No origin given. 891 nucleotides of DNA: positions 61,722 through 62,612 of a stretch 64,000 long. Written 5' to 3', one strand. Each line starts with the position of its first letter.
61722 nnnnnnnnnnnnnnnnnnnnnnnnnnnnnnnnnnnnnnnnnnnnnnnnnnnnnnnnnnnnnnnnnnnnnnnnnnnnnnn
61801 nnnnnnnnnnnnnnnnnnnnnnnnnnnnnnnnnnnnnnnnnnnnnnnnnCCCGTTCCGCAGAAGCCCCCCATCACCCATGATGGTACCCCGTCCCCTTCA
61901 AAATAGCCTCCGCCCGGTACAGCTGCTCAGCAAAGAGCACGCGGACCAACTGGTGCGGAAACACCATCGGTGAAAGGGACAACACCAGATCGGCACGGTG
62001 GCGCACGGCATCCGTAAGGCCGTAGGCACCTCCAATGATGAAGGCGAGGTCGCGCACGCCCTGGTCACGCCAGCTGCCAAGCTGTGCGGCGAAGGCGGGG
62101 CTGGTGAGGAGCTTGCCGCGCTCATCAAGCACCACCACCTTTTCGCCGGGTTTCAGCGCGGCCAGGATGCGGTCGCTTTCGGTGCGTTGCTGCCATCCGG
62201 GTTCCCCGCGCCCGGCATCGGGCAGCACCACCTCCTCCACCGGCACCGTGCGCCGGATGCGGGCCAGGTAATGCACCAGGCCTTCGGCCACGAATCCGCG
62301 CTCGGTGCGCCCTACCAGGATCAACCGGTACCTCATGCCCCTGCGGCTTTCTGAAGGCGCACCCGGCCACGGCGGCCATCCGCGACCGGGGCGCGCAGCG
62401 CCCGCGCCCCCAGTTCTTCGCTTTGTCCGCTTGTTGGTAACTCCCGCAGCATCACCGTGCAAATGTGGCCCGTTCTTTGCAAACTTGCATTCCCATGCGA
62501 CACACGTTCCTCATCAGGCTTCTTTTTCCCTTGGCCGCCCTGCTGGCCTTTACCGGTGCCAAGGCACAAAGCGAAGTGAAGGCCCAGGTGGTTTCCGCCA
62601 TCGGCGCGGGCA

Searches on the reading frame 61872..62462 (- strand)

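Call 59: search_protein_families(library=pfam, proteins=[window:61872-62462:-], max_evalue=0.001)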
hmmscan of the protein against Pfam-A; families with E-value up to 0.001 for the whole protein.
window:61872-62462:- (196 aa): 1 family
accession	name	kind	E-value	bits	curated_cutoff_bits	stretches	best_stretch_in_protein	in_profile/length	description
PF02590.22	SPOUT_MTase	-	1.8e-46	158.4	27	1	43-194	1-154/154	Predicted SPOUT methyltransferase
